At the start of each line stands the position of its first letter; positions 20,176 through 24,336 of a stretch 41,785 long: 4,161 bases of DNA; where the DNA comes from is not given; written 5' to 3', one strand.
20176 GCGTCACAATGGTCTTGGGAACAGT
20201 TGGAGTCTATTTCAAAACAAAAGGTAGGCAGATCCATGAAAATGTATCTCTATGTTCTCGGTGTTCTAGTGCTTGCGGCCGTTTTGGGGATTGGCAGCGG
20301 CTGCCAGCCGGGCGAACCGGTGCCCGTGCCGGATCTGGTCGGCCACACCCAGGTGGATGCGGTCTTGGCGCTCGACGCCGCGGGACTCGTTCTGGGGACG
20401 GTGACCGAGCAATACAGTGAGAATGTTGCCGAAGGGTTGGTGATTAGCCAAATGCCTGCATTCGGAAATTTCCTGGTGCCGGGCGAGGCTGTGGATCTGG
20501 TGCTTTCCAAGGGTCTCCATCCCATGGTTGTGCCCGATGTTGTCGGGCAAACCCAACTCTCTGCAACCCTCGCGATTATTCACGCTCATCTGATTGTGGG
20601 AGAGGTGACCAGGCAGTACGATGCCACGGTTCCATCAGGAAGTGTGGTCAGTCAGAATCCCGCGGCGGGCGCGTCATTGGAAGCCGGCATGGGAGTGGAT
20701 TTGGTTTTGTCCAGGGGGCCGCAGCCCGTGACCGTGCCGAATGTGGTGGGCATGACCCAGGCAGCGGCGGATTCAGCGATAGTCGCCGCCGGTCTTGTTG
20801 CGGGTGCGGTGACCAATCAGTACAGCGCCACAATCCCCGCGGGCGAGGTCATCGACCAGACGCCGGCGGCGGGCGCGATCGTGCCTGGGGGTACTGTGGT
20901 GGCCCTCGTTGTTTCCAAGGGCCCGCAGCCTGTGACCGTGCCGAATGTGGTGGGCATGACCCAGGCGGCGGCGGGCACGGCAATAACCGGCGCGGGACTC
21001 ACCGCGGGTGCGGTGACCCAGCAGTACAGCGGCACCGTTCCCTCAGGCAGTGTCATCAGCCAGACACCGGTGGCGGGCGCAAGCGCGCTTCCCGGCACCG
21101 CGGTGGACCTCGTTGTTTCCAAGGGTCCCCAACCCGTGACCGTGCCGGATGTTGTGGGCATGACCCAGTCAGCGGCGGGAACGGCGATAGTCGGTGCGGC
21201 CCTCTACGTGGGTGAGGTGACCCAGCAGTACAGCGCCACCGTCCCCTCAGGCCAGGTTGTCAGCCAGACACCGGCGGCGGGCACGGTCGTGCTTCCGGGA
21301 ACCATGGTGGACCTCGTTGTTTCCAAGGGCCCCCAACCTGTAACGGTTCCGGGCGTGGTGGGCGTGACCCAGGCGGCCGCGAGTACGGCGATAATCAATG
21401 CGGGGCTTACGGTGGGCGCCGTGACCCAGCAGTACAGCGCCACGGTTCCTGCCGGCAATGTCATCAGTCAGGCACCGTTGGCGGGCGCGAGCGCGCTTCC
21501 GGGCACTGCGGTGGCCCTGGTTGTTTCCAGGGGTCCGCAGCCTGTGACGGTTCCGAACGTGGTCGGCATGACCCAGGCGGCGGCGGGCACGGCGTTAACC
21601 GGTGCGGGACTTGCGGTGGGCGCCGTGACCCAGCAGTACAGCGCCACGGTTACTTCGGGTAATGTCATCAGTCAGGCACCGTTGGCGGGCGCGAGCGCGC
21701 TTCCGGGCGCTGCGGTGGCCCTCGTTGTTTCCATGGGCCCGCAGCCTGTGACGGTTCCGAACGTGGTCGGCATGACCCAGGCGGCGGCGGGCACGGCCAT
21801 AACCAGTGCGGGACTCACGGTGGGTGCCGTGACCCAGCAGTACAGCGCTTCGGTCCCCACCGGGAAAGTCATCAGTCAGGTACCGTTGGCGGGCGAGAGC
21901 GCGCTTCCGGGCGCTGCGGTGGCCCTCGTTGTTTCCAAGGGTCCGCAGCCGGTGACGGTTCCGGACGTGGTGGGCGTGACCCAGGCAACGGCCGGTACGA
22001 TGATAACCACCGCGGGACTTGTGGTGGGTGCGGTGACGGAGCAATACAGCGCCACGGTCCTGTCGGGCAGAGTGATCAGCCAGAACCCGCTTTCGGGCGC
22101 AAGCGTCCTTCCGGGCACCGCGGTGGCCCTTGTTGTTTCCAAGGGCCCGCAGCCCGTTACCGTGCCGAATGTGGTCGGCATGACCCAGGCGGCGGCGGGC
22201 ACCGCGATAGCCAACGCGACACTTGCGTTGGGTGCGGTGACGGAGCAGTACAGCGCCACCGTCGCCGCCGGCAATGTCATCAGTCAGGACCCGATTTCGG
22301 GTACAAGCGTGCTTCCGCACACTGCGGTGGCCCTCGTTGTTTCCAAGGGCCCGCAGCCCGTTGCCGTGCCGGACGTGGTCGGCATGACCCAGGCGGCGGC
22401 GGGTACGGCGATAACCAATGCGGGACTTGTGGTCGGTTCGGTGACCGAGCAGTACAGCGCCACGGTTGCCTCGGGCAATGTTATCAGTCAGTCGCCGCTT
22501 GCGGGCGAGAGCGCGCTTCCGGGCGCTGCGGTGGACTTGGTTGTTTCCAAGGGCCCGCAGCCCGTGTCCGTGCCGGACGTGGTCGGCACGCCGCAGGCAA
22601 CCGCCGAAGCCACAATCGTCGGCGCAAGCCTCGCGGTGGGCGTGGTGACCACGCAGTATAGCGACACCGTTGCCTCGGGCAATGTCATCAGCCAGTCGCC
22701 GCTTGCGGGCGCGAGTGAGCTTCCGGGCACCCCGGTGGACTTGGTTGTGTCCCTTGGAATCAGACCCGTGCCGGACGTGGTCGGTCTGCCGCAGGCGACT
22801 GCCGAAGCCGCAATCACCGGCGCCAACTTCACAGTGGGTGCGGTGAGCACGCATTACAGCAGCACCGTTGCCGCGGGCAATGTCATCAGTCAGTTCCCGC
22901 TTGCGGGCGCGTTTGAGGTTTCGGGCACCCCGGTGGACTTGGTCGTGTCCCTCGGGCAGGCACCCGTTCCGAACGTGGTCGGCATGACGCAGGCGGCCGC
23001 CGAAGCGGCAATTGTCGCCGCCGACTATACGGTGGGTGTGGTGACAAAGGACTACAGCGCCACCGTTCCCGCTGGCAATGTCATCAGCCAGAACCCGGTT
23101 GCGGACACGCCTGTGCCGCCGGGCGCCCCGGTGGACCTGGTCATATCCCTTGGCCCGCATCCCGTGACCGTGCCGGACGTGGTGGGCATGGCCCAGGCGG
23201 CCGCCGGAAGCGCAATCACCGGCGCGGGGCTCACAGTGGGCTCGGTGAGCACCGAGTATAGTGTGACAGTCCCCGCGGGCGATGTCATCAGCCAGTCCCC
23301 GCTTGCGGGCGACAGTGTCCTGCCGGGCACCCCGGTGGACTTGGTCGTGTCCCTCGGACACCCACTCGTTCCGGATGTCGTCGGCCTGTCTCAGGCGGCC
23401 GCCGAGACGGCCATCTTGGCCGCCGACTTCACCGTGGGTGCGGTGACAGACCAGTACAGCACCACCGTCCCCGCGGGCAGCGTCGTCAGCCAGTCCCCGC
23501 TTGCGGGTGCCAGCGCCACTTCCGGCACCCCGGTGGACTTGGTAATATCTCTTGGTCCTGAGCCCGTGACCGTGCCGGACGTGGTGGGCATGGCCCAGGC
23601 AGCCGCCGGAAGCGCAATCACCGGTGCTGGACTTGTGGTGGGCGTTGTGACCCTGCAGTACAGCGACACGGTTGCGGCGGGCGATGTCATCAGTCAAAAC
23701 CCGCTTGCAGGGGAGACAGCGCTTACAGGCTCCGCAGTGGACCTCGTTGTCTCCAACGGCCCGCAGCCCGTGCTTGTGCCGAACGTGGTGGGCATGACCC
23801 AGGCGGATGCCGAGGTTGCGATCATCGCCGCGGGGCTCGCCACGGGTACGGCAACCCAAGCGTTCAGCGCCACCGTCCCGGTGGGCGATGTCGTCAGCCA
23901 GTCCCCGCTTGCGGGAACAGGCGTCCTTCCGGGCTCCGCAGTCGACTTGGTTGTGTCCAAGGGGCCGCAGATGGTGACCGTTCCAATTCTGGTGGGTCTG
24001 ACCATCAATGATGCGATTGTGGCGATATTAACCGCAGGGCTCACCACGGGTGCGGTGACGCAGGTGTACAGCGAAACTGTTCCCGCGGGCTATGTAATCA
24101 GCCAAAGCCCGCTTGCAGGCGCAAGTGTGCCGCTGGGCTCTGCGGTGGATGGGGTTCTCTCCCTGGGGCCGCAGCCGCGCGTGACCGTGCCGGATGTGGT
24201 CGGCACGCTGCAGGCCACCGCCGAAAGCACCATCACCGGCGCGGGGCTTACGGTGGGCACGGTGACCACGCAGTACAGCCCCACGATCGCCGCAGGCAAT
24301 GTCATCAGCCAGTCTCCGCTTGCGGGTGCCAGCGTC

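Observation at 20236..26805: Stand-alone envelope protein made of 32 consecutive PASTA domains and nothing else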

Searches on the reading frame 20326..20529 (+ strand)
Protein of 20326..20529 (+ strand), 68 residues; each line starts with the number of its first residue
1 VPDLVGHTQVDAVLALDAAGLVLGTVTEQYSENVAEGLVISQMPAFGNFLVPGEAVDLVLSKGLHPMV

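Call 69: search_protein_families(library=pfam, proteins=[window:20326-20529:+], max_evalue=0.01)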
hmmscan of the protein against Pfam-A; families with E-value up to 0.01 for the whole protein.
window:20326-20529:+ (68 aa): 1 family
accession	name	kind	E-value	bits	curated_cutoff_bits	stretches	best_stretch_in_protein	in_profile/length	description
PF03793.24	PASTA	-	5.3e-13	49.2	23.2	1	1-62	3-64/64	PASTA domain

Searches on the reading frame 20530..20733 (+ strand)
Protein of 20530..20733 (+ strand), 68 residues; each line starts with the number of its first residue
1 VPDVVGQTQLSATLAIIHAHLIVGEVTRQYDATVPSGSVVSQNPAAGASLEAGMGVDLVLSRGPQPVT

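Call 69: search_protein_families(library=pfam, proteins=[window:20530-20733:+], max_evalue=0.01)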
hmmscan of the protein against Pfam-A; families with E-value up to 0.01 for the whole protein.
window:20530-20733:+ (68 aa): 1 family
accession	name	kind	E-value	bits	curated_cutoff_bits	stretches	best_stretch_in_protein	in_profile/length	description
PF03793.24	PASTA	-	1.1e-12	48.2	23.2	1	1-61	3-63/64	PASTA domain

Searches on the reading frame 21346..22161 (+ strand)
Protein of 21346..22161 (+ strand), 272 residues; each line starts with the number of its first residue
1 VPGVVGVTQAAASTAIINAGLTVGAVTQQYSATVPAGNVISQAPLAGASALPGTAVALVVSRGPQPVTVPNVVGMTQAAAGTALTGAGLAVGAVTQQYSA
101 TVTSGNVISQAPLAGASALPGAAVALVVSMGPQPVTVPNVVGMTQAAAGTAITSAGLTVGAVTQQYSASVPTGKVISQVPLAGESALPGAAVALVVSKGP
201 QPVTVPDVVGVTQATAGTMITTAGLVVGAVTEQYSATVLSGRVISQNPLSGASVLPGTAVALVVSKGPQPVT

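Call 43: predict_structure(alignment_id=A3)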
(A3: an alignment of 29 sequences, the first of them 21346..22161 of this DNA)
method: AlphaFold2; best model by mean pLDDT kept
length: 272 residues; sequences in the alignment: 29
mean_pLDDT: 96.5   pTM: 0.66
mean pLDDT of the five models: 96.5, 96.6, 95.8, 95.2, 94.8
residues with pLDDT >= 90: 269; 70-90: 3; 50-70: 0; < 50: 0
segments of 3 or more residues with pLDDT < 50: none
pLDDT, mean of each block of 10 residues (from residue 1): 96 97 97 95 96 97 96 98 98 97 97 96 98 97 98 98 96 97 97 98 97 97 96 95 97 96 95 82
secondary structure, 60 per line:
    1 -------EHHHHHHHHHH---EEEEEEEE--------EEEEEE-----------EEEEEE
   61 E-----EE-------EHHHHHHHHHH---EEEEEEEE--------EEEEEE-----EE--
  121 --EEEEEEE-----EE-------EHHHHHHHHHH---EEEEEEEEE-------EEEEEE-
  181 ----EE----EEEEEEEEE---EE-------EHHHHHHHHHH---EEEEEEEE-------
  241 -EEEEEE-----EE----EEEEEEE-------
elements in order: H9-18 E22-29 E38-43 E55-61 H77-86 E90-97 E106-111 E123-129 H145-154 E158-166 E174-179 E191-199 H213-222 E226-233 E242-247 E259-265

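Call 45: search_solved_structures(query=window:21346-22161:+, max_evalue=0.001)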
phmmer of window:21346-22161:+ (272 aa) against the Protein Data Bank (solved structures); distinct sequences matched with E-value up to 0.001: 8.
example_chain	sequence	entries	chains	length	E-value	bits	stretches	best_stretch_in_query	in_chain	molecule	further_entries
3py9_A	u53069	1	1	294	1.7e-17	66.9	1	2-201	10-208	Protein kinase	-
3m9g_A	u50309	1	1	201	3.8e-17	65.8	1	2-199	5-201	Protein kinase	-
2kui_A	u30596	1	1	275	2.8e-15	59.6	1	1-254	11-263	Serine/threonine-protein kinase pknB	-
5e12_A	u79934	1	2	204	2.3e-08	37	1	63-254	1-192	Serine/threonine-protein kinase PknB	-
2kud_A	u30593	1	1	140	3.6e-08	36.4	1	67-195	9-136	Serine/threonine-protein kinase pknB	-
5e10_A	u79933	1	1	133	9.5e-08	35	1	69-195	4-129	Serine/threonine-protein kinase PknB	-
2kue_A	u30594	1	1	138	1.5e-06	31.1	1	130-266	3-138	Serine/threonine-protein kinase pknB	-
2kuf_A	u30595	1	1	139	0.00062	22.5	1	130-254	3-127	Serine/threonine-protein kinase pknB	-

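Call 46: fold_search(model_id=the predicted structure, library=pdb)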
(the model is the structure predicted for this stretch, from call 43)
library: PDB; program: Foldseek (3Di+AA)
matches with E <= 10: 48; with E <= 0.001: 25
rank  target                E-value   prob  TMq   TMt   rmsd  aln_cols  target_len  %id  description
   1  3py9                  1.8e-16  1.00  0.46  0.45   9.2       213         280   27  X-ray structural studies of the entire extra-cellular region of the Ser/Thr kinase PrkC from Staphylococcus aureus (released 2011-01-19)
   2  5e12_A                1.5e-13  1.00  0.41  0.53   8.8       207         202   26  Crystal Structure of PASTA Domains 2, 3 and 4 of Mycobacterium tuberculosis Protein Kinase B (released 2016-09-14)
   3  3m9g                  1.6e-13  1.00  0.46  0.58   6.2       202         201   26  Crystal structure of the three-PASTA-domain of a Ser/Thr kinase from Staphylococcus aureus (released 2010-11-03)
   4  5e12_B                4.5e-13  1.00  0.41  0.55   9.1       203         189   27  Crystal Structure of PASTA Domains 2, 3 and 4 of Mycobacterium tuberculosis Protein Kinase B (released 2016-09-14)
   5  2kui_MODEL_1_A        3.2e-12  1.00  0.42  0.42  10.7       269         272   28  NMR structure of the PASTA domain of Mycobacterium tuberculosis of PknB (released 2010-04-14)
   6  5e10                  1.0e-08  1.00  0.39  0.69   3.7       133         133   29  Crystal Structure of PASTA Domains 1 and 2 of Mycobacterium tuberculosis Protein Kinase B (released 2016-09-14)
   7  2kud_MODEL_1_A        3.4e-06  1.00  0.36  0.62   4.5       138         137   29  NMR structure of the PASTA domain 1 and 2 of Mycobacterium tuberculosis of PknB (released 2010-04-14)
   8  2kue_MODEL_1_A        3.8e-06  1.00  0.26  0.46   7.9       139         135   30  NMR structure of the PASTA domain 2 and 3 of Mycobacterium tuberculosis of PknB (released 2010-04-14)
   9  7o4c_A                9.9e-06  1.00  0.20  0.44  16.6       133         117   20  Crystal structure of PASTA domains of the Penicillin-Binding Protein 1 (PBP1) from Staphylococcus aureus (released 2021-11-03)
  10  7o61_A                1.7e-05  1.00  0.20  0.44  16.8       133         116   20  Crystal structure of the C-terminal PASTA domains of Staphylococcus aureus PBP1 (released 2022-04-20)
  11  2z2l_C                2.9e-05  1.00  0.19  0.38  16.5       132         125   16  Penicillin-Binding Protein 2X (PBP2X) from Streptococcus pneumoniae (released 2007-09-04)
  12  1rp5_B                6.4e-05  1.00  0.20  0.09  17.2       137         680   16  PBP2x from Streptococcus pneumoniae strain 5259 with reduced susceptibility to beta-lactam antibiotics (released 2004-02-03)
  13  5oau                  6.8e-05  1.00  0.18  0.08  16.5       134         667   16  Penicillin-Binding Protein 2X (PBP2X) from Streptococcus pneumoniae (released 2018-05-30)
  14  2kuf_MODEL_1_A        1.5e-04  1.00  0.27  0.48   6.6       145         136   26  NMR structure of the PASTA domain 3 and 4 of Mycobacterium tuberculosis of PknB (released 2010-04-14)
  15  1k25_D                1.8e-04  1.00  0.20  0.10  16.7       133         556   14  PBP2x from a Highly Penicillin-resistant Streptococcus pneumoniae Clinical Isolate (released 2001-10-31)
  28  3ouv                  3.0e-03  1.00  0.24  0.90   1.3        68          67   29  SeMet Derivative of L512M mutant of PASTA domain 3 of Mycobacterium tuberculosis PknB (released 2011-09-21)
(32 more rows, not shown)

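Call 76: search_solved_structures(query=window:21346-22161:+, max_evalue=1e-10, show_alignments=3)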
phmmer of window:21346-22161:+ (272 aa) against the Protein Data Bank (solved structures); distinct sequences matched with E-value up to 1e-10: 3.
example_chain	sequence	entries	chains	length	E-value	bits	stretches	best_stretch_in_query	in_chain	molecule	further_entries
3py9_A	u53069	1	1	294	1.7e-17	66.9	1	2-201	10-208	Protein kinase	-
3m9g_A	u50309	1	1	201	3.8e-17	65.8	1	2-199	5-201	Protein kinase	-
2kui_A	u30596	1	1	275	2.8e-15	59.6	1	1-254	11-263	Serine/threonine-protein kinase pknB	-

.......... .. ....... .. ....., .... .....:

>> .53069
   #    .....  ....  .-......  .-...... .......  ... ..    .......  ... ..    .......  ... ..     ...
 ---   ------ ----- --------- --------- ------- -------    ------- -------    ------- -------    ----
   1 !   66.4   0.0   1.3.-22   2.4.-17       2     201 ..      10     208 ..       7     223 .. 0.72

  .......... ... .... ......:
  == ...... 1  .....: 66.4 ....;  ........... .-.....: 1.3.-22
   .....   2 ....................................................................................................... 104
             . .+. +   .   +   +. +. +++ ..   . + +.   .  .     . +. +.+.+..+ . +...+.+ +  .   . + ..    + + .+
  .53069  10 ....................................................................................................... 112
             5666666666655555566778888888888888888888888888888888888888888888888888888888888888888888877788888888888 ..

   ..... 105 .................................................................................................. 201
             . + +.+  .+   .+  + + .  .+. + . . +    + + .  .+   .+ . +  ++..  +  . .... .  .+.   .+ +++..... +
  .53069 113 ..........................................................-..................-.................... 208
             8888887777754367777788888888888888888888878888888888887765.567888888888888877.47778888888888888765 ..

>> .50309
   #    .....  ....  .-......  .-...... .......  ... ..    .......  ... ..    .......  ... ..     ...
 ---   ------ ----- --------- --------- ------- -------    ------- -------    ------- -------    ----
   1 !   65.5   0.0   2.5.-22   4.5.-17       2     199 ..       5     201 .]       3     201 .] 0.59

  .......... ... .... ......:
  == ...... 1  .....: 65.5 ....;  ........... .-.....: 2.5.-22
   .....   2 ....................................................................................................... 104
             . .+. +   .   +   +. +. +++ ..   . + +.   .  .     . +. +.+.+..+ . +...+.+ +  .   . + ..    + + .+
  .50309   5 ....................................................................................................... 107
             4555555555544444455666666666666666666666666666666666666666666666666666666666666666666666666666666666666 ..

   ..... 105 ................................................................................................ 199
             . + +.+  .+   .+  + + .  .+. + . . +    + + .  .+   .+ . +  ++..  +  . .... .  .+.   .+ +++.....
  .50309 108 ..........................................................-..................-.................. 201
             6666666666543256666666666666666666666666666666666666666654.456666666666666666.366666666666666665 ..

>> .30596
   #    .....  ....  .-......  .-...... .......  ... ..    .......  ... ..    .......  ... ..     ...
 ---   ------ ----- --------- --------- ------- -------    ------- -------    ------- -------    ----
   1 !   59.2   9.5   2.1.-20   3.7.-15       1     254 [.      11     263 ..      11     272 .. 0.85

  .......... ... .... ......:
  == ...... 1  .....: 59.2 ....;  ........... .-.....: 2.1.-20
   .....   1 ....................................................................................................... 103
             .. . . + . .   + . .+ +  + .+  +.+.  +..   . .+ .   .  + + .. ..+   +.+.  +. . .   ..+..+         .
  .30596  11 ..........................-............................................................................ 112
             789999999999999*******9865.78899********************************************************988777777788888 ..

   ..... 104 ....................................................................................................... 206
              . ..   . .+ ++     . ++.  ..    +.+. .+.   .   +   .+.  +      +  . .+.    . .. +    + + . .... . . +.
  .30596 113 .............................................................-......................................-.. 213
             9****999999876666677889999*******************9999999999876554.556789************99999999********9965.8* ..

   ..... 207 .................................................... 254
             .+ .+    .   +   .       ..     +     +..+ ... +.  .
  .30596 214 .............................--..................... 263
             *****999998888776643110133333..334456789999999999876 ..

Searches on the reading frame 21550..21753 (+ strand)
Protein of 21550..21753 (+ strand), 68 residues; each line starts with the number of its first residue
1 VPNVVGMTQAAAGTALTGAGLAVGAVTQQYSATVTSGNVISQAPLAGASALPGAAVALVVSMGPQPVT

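Call 66: search_protein_representatives(alignment_id=A4)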
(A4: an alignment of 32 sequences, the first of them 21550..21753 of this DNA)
Query: 32 sequences, 68 profile positions. Proteins with E-value up to 0.001 (for the whole library): 39474; up to 1e-10: 21036; up to 1e-30: 3749. The best 150 are listed.
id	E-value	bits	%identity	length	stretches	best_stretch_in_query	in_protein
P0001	0.0e+00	2997.7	-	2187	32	1-67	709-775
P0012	0.0e+00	2007.4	-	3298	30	1-64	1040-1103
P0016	0.0e+00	1951.4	-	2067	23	1-67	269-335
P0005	0.0e+00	1923.5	-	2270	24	1-68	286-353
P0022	0.0e+00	1575.9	-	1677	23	2-65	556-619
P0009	0.0e+00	1571.3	-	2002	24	1-65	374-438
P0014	0.0e+00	1448.5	-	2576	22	1-68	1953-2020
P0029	0.0e+00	1283.3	-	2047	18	1-66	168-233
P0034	0.0e+00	1278.0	-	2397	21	1-65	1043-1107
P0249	0.0e+00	1266.3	-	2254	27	6-67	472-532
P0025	0.0e+00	1256.4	-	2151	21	1-67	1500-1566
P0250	0.0e+00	1171.8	-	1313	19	1-67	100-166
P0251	0.0e+00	1146.1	-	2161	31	1-67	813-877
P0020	0.0e+00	1104.9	-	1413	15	1-67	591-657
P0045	0.0e+00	1081.0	-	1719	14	1-64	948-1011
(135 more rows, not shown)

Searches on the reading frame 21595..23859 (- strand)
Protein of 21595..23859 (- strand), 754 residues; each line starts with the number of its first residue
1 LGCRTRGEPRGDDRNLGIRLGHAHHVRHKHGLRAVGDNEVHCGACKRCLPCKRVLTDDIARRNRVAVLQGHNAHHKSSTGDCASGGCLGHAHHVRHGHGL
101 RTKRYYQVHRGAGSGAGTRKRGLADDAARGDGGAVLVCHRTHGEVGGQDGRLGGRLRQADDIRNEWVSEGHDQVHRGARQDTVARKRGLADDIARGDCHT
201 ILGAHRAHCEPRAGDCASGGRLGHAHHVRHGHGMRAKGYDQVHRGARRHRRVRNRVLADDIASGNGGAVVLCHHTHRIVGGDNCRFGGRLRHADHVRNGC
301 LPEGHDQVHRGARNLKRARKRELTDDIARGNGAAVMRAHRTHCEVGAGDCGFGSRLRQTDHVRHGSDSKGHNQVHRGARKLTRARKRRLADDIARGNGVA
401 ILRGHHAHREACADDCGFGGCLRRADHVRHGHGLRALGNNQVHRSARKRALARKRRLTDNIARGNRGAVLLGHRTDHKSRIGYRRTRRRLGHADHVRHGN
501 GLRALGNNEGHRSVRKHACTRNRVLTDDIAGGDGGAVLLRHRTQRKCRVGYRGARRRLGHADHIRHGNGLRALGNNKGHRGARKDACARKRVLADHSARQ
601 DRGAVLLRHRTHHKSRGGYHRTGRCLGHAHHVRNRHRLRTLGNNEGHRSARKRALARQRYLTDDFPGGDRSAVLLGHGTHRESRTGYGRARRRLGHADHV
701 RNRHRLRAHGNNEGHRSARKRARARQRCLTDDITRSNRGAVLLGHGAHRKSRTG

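Call 69: search_protein_families(library=pfam, proteins=[window:21595-23859:-], max_evalue=0.01)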
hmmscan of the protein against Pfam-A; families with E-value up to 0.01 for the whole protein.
window:21595-23859:- (754 aa): 0 families

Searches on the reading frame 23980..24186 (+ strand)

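Call 69: search_protein_families(library=pfam, proteins=[window:23980-24186:+], max_evalue=0.01)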
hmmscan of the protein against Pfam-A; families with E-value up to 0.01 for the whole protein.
window:23980-24186:+ (69 aa): 1 family
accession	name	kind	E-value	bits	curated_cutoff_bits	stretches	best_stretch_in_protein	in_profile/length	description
PF03793.24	PASTA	-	2.3e-11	43.9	23.2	1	1-56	3-58/64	PASTA domain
